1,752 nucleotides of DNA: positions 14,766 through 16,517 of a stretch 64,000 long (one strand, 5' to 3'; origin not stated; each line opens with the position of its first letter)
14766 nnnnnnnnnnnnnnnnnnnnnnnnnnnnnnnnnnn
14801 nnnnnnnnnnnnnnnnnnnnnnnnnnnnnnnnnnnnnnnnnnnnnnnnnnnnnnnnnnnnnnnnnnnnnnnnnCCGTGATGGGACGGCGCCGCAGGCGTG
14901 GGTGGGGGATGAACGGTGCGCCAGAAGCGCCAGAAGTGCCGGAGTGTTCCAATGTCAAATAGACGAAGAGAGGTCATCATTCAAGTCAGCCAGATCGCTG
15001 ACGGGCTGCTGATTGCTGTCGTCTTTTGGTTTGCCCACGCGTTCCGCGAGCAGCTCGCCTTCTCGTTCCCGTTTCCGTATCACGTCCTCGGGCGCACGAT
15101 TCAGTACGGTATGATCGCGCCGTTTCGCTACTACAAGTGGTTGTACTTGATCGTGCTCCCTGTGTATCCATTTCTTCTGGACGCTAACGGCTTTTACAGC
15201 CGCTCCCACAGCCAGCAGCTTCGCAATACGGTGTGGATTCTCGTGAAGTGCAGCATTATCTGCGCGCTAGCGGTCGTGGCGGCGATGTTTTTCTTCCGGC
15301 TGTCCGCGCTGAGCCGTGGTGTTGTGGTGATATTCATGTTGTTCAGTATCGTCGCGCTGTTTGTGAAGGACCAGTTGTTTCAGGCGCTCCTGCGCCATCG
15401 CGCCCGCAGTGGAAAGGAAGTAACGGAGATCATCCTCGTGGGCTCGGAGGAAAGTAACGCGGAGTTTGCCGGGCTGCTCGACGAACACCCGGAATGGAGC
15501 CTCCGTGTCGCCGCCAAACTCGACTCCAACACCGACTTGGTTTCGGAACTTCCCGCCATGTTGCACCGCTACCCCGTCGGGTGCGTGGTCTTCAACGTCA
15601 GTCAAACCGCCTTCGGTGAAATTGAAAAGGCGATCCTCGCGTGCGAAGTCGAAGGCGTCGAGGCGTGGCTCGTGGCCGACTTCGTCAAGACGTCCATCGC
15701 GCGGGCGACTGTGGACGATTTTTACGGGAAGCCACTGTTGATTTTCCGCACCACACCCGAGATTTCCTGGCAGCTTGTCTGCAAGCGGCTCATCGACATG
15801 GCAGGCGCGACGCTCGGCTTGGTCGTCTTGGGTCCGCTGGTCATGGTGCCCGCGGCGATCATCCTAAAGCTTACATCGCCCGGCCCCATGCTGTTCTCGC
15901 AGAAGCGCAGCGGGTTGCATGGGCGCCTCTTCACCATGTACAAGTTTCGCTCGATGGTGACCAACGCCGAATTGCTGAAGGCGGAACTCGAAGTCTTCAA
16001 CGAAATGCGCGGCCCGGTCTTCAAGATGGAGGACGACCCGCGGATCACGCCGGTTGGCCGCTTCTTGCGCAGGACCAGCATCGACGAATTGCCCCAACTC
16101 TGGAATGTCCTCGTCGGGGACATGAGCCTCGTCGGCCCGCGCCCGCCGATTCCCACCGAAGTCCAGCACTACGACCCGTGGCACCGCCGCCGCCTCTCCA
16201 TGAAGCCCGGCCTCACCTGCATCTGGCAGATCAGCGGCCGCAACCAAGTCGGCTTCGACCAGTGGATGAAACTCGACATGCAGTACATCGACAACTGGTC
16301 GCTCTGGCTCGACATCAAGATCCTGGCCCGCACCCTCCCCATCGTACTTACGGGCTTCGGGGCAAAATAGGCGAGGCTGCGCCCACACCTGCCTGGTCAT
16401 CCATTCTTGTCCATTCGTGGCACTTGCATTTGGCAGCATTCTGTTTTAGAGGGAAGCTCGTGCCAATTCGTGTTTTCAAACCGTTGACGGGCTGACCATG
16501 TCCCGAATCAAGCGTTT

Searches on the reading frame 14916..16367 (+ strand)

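Call 18: search_protein_families(library=pfam, proteins=[window:14916-16367:+], max_evalue=0.0001)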
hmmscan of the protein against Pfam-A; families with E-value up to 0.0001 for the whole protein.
window:14916-16367:+ (484 aa): 2 families
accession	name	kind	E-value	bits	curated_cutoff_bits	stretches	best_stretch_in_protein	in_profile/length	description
PF02397.22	Bac_transf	-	1.6e-68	230.2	27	1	290-478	1-178/179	Bacterial sugar transferase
PF13727.12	CoA_binding_3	-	1.1e-08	35.7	25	1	90-206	2-114/175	CoA-binding domain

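Call 56: search_protein_families(library=ncbifam, proteins=[window:14916-16367:+], max_evalue=0.00001)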
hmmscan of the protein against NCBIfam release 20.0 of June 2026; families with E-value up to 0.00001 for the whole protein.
window:14916-16367:+ (484 aa): 10 families
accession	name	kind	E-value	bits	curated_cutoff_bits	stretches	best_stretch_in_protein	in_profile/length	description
TIGR03025.1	EPS_sugtrans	subfamily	1.2e-115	387.3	295.55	1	69-483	25-444/445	exopolysaccharide biosynthesis polyprenyl glycosylphosphotransferase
NF041877.1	EPS_EpsZ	equivalog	9.6e-96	321.2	800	1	207-483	182-458/459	exopolysaccharide biosynthesis polyisoprenyl-phosphate hexose-1-phosphate transferase EpsZ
TIGR03023.1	WcaJ_sugtrans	equivalog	1.1e-93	315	410.75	1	29-480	3-449/453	undecaprenyl-phosphate glucose phosphotransferase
TIGR03022.1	WbaP_sugtrans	subfamily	7.3e-82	276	403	1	33-483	9-455/456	undecaprenyl-phosphate galactose phosphotransferase WbaP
TIGR03013.1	EpsB_2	subfamily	5.2e-57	193.9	393.35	1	86-484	44-443/443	TIGR03013 family XrtA/PEP-CTERM system glycosyltransferase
NF052601.1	undeca_RfbP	equivalog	5.8e-57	192.8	330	1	286-478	41-236/244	undecaprenyl-phosphate galactose phosphotransferase family protein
NF011751.0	PRK15204.1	equivalog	2.6e-50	171.4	907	1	222-483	197-475/476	undecaprenyl-phosphate galactose phosphotransferase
NF007518.0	PRK10124.1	equivalog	4.6e-42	144.3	684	1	76-473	51-453/464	undecaprenyl-phosphate glucose phosphotransferase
NF050817.1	PolSacchBiosHfsE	equivalog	2.4e-39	135.4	750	1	280-478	262-460/467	polysaccharide biosynthesis protein HfsE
NF045514.1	glycotran_HepC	equivalog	1.7e-23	83.1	140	1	285-410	112-211/220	heterocyst development glycosyltransferase HepC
